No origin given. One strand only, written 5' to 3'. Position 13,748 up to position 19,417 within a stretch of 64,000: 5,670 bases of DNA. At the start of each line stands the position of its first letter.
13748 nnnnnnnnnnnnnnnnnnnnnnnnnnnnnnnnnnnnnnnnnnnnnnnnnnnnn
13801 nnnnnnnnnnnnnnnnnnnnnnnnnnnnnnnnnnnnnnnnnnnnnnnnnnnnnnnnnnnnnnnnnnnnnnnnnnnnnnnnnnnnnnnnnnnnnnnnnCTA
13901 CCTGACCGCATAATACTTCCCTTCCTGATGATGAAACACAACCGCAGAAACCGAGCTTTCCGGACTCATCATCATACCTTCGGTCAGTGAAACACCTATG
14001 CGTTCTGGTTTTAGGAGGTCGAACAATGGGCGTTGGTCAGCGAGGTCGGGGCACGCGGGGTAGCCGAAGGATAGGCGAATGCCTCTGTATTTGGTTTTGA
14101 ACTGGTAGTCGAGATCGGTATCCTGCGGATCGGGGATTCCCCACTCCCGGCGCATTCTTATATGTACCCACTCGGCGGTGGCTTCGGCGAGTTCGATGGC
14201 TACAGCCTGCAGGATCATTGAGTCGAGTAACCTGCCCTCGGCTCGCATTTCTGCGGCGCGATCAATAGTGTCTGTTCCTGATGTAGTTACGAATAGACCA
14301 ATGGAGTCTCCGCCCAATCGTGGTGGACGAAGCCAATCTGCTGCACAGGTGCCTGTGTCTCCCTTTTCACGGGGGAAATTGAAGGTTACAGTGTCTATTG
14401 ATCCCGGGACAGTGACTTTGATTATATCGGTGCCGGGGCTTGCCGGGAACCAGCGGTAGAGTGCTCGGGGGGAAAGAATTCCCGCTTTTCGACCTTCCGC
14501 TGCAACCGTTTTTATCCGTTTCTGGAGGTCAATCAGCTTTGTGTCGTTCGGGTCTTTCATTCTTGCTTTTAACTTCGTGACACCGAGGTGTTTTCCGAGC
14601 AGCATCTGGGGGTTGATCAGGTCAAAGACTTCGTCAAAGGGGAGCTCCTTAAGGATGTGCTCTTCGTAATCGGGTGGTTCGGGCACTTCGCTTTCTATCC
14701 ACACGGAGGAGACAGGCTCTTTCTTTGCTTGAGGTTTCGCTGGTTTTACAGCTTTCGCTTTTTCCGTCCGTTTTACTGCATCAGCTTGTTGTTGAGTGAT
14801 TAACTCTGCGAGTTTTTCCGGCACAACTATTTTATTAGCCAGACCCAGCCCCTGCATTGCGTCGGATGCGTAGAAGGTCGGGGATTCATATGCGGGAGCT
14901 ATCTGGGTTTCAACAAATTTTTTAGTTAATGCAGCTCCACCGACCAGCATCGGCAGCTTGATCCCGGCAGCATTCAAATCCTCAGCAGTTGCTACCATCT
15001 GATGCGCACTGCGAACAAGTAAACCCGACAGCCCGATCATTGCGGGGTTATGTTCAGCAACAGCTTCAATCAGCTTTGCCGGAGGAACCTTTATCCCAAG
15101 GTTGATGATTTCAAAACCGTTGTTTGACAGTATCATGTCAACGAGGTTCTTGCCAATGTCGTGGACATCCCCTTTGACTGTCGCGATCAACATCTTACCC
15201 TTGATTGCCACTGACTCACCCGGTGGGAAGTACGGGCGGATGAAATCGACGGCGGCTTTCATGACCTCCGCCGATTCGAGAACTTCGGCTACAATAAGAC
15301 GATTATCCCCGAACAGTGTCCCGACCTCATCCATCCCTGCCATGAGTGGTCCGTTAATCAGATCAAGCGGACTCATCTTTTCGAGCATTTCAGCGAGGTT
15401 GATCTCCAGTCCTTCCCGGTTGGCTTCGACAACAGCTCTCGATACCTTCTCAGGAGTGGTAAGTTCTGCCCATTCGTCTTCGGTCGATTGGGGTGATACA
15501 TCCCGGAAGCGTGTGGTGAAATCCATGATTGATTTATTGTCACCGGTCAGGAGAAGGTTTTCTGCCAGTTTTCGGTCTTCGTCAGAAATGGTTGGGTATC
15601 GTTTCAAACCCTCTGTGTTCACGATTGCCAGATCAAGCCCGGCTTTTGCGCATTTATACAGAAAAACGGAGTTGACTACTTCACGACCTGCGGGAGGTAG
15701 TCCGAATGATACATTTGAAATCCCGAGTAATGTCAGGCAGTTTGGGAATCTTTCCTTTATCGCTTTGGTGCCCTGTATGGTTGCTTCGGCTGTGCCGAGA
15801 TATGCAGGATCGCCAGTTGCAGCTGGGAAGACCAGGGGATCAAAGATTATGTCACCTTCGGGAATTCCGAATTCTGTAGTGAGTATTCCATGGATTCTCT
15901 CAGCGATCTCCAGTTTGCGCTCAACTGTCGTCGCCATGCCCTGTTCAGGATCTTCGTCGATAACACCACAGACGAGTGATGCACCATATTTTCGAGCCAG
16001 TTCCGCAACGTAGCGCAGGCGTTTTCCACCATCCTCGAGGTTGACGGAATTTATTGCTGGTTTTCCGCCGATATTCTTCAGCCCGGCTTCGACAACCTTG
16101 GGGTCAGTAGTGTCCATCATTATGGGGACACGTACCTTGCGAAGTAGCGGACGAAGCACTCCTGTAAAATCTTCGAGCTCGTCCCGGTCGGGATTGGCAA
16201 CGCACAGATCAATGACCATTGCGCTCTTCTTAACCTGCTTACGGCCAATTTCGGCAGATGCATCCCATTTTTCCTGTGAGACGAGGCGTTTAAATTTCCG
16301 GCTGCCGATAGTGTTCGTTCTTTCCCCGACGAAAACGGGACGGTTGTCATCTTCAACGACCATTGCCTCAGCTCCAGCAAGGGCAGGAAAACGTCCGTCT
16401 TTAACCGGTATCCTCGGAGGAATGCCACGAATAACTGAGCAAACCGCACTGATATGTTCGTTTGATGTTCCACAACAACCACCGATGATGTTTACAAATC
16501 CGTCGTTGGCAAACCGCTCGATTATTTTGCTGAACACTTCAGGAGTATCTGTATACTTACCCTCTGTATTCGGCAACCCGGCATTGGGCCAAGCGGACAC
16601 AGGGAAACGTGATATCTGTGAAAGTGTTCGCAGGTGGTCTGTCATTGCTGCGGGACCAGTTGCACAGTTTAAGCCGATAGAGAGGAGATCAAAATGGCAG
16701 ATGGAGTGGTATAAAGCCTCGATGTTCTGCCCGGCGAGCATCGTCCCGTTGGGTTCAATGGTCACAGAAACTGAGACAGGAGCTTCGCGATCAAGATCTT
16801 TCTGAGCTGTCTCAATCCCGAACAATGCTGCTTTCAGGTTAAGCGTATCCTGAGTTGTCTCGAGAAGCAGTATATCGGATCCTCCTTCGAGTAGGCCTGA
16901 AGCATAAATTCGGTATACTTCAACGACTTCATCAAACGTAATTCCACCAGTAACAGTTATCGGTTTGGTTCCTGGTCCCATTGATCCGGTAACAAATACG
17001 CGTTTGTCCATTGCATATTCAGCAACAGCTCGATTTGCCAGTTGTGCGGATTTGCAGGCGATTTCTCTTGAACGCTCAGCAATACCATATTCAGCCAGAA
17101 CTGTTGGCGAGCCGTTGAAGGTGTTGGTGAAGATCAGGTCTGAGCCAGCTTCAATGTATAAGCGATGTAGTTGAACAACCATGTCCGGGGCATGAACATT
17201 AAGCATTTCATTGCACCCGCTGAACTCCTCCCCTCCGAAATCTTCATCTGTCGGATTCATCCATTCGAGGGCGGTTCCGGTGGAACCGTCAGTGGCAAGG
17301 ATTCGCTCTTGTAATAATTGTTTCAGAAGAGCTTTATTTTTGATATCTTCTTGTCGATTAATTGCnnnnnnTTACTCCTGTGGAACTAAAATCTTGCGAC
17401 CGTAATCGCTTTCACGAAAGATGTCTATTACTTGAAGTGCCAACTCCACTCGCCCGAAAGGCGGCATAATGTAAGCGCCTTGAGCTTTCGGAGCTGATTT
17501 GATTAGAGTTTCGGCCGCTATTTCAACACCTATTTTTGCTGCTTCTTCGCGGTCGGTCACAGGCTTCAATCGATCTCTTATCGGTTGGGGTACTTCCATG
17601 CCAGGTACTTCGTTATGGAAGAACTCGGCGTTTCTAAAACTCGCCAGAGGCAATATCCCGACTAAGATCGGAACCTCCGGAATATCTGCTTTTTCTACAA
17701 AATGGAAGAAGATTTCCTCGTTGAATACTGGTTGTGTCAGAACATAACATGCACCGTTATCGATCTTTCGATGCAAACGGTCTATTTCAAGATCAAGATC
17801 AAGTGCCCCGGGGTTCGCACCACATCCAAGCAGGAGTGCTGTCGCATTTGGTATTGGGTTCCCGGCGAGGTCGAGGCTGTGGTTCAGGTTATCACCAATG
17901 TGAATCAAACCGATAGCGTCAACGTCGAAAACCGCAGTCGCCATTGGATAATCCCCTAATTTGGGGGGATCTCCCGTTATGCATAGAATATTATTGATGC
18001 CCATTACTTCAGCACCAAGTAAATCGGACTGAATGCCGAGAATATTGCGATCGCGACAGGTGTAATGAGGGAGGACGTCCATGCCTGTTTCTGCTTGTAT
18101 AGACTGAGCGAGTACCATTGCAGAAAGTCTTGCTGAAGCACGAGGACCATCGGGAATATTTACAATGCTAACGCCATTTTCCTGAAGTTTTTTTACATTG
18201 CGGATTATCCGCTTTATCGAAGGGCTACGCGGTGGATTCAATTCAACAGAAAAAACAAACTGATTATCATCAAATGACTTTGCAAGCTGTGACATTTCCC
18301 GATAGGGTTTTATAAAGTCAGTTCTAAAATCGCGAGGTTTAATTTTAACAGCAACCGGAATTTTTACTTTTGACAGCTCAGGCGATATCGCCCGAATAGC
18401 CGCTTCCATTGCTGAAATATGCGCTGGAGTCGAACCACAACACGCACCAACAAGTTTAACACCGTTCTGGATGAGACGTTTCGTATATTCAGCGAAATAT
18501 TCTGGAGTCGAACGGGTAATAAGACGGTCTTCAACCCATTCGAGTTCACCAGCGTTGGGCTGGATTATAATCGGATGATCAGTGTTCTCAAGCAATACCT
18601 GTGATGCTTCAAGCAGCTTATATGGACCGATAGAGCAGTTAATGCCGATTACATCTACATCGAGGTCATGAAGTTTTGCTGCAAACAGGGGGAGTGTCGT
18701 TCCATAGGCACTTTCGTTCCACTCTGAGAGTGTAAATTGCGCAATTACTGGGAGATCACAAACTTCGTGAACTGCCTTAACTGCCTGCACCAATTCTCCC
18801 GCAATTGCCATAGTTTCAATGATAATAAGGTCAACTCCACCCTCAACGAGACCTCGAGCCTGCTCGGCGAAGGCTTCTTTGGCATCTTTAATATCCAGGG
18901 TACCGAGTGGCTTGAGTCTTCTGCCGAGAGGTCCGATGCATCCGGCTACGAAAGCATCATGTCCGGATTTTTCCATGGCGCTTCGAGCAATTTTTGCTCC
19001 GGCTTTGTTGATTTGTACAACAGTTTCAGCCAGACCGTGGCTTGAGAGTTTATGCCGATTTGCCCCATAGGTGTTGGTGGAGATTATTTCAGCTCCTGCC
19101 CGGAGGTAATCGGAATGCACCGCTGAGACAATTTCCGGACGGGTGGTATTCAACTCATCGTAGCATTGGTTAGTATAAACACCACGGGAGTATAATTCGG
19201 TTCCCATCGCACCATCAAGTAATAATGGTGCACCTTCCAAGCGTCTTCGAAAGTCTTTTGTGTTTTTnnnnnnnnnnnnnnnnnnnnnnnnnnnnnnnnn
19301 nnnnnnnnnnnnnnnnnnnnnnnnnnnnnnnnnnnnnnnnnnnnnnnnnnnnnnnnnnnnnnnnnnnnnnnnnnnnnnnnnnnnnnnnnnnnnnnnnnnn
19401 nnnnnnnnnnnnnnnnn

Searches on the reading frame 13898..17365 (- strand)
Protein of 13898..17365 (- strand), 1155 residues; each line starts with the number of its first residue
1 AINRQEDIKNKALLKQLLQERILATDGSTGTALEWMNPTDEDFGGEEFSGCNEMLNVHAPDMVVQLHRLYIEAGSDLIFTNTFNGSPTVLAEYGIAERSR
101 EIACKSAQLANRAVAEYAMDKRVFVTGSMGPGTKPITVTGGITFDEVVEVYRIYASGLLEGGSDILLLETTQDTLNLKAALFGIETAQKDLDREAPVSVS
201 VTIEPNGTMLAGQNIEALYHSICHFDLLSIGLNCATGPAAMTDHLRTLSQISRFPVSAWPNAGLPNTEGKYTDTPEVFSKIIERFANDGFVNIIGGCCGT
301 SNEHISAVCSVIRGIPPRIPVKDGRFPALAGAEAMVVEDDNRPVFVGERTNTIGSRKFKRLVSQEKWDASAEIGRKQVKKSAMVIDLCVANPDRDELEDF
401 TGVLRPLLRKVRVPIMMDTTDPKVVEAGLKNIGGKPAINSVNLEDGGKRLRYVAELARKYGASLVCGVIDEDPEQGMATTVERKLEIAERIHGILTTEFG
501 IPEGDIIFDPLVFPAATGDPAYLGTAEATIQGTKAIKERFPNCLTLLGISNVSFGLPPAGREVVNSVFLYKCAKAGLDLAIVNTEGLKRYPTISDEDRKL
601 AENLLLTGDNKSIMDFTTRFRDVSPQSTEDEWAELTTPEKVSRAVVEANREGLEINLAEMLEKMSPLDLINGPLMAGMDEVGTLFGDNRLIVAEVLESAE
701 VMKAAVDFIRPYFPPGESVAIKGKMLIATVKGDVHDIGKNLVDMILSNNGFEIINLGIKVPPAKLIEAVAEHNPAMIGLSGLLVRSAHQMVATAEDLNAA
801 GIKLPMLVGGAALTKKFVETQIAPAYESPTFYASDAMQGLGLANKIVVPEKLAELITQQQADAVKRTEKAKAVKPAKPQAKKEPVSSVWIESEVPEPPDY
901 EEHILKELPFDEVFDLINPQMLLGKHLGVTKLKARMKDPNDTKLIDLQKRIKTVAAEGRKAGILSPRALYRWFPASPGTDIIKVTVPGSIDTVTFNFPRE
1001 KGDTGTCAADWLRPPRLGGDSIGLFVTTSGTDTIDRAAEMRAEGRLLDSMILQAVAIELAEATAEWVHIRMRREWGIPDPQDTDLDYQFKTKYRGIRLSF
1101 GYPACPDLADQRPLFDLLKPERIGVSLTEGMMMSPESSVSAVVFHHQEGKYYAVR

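Call 88: search_protein_families(library=pfam, proteins=[window:13898-17365:-], max_evalue=0.00001)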
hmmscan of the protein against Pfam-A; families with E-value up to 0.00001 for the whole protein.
window:13898-17365:- (1155 aa): 5 families
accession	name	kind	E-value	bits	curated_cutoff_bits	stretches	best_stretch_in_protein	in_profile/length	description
PF02574.22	S-methyl_trans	-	1.6e-73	248.5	22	1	25-310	3-281/283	Homocysteine S-methyltransferase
PF02965.22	Met_synt_B12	-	2.9e-39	135.6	25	1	959-1154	52-257/273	Vitamin B12 dependent methionine synthase, activation domain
PF00809.28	Pterin_bind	-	9.5e-34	117.5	25.5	1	347-583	1-244/244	Pterin binding enzyme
PF02310.24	B12-binding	-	2.8e-18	66.4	32.1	1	724-814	2-92/121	B12 binding domain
PF02607.22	B12-binding_2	-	1.9e-17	63.6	23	1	639-708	3-72/74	B12 binding domain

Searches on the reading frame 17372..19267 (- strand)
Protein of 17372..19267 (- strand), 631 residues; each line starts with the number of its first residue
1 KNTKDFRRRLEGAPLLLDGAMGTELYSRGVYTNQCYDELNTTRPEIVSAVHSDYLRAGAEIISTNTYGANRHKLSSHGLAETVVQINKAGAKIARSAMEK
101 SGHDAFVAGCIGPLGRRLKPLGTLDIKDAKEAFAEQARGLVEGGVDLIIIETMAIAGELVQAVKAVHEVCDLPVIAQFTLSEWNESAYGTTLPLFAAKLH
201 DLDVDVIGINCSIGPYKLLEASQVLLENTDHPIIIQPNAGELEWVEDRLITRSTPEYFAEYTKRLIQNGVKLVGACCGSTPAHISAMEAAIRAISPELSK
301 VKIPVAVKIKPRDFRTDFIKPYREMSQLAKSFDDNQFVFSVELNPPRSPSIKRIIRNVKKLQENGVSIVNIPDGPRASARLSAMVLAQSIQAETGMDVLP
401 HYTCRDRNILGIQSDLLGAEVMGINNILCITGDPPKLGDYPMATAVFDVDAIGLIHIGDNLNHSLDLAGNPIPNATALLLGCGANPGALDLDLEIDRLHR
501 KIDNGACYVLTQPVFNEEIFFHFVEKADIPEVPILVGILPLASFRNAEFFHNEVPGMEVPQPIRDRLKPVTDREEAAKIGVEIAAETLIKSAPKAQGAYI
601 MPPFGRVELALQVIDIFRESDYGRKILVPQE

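Call 88: search_protein_families(library=pfam, proteins=[window:17372-19267:-], max_evalue=0.00001)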
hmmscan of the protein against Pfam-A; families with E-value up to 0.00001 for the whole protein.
window:17372-19267:- (631 aa): 2 families
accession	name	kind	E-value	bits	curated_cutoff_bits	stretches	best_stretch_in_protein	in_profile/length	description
PF02574.22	S-methyl_trans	-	1.6e-67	228.8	22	1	15-290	1-282/283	Homocysteine S-methyltransferase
PF02219.23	MTHFR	-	2.6e-37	129.2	24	1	330-589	4-258/287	Methylenetetrahydrofolate reductase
